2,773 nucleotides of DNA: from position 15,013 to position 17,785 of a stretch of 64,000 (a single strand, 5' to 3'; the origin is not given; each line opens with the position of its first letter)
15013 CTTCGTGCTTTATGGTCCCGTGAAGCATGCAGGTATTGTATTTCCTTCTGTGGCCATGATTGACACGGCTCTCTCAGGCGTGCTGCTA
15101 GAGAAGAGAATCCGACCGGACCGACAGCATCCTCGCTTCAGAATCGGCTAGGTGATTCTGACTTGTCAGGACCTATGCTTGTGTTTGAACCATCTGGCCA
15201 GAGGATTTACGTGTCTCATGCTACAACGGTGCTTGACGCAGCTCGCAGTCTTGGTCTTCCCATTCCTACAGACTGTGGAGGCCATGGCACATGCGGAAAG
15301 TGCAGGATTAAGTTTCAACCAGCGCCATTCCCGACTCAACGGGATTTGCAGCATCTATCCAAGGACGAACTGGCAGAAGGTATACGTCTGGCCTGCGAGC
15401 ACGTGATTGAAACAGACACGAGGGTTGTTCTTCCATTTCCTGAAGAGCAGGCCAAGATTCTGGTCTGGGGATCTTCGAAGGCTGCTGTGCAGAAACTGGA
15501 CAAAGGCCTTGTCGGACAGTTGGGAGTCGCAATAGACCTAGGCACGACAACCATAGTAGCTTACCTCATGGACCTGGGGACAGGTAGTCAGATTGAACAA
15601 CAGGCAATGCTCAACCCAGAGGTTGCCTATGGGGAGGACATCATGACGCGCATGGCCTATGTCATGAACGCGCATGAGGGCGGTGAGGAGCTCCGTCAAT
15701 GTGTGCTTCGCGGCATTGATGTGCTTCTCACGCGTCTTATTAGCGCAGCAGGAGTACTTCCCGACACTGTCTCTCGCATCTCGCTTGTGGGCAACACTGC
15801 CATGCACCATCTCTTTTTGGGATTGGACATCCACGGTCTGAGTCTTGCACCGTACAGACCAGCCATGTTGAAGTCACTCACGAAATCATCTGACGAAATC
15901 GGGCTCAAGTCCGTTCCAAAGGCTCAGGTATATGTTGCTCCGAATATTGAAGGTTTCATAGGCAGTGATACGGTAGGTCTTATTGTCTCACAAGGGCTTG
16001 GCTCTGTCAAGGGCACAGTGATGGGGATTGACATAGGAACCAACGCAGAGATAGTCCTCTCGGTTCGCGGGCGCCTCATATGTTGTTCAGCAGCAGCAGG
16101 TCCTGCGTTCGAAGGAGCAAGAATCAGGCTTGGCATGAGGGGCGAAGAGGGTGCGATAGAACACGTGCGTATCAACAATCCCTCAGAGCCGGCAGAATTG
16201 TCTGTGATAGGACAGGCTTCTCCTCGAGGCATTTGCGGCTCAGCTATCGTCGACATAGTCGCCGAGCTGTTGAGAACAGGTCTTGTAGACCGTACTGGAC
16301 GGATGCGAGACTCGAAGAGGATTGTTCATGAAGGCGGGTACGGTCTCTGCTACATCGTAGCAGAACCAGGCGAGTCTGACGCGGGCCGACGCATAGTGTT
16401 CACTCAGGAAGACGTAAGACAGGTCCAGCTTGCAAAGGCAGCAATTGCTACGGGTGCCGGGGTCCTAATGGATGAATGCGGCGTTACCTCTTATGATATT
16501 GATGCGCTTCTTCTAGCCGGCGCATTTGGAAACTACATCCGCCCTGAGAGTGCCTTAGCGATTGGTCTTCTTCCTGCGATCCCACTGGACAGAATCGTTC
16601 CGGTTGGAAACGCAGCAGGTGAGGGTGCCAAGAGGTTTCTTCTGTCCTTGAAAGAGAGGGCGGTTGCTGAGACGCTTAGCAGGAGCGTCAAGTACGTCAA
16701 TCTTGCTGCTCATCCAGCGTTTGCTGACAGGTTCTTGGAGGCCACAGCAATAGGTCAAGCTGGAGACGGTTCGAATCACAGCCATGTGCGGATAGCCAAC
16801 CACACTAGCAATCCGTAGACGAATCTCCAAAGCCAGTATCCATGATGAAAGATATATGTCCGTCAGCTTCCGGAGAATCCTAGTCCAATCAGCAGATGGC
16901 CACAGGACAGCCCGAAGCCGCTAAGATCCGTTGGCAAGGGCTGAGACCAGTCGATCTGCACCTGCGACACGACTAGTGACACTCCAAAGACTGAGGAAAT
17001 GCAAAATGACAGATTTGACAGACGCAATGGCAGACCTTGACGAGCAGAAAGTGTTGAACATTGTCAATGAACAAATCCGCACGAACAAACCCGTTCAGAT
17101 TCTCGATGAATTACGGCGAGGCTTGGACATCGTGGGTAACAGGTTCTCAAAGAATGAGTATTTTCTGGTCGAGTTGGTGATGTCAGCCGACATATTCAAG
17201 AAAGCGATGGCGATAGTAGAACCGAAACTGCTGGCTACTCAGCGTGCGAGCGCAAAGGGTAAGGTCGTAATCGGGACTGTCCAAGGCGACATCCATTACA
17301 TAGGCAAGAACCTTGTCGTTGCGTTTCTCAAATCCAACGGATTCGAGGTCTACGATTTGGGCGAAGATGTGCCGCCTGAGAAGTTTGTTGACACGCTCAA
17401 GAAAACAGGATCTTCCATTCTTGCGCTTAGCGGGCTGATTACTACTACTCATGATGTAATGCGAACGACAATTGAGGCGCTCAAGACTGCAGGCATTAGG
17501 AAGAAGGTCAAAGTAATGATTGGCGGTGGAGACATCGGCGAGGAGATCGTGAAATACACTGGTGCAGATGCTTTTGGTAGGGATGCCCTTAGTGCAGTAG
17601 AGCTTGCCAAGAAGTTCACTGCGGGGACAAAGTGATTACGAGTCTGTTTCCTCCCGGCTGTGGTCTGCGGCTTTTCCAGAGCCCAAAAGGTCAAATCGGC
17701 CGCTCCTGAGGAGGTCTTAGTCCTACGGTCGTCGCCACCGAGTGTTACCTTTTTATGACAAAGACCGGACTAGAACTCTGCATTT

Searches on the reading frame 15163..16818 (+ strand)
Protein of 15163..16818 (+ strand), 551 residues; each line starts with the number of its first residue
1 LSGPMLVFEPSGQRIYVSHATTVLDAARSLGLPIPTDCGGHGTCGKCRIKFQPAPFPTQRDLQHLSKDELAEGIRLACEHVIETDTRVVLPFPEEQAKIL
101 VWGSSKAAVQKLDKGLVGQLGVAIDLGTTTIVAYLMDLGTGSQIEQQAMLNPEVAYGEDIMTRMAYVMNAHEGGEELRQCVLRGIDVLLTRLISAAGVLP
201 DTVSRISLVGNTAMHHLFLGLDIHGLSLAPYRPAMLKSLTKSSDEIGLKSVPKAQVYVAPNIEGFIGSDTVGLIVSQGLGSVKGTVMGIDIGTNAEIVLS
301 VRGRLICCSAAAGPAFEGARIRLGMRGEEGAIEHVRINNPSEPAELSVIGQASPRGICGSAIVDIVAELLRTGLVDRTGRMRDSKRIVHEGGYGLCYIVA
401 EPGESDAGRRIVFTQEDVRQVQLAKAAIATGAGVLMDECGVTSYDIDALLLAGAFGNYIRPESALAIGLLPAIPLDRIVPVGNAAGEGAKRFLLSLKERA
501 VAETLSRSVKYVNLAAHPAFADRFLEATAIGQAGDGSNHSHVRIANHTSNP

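Call 20: search_protein_families(library=pfam, proteins=[window:15163-16818:+], max_evalue=0.0001)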
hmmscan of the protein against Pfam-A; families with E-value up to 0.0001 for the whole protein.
window:15163-16818:+ (551 aa): 3 families
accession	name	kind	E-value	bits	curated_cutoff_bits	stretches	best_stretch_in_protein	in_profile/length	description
PF14574.11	RACo_C_ter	-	1.5e-81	273.8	27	1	286-532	3-251/261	C-terminal domain of RACo the ASKHA domain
PF17651.6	Raco_middle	-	3.1e-48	164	26.8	1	120-279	1-160/163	RACo middle region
PF00111.32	Fer2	-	2e-10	40.9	21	1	10-80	5-74/77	2Fe-2S iron-sulfur cluster binding domain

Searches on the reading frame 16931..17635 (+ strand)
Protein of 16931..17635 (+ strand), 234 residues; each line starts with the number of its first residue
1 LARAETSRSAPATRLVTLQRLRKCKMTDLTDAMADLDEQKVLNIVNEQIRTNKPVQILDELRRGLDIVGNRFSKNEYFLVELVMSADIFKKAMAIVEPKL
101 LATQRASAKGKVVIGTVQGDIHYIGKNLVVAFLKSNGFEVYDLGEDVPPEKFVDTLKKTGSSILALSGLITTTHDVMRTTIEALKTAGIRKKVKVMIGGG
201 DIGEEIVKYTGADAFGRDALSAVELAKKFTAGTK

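Call 20: search_protein_families(library=pfam, proteins=[window:16931-17635:+], max_evalue=0.0001)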
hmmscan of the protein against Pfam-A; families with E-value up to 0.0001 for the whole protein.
window:16931-17635:+ (234 aa): 2 families
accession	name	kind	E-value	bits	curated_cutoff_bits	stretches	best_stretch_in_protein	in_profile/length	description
PF02310.24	B12-binding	-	2.8e-20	72.8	32.1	1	110-223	1-120/121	B12 binding domain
PF02607.22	B12-binding_2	-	2.4e-15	56.9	23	1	28-96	4-73/74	B12 binding domain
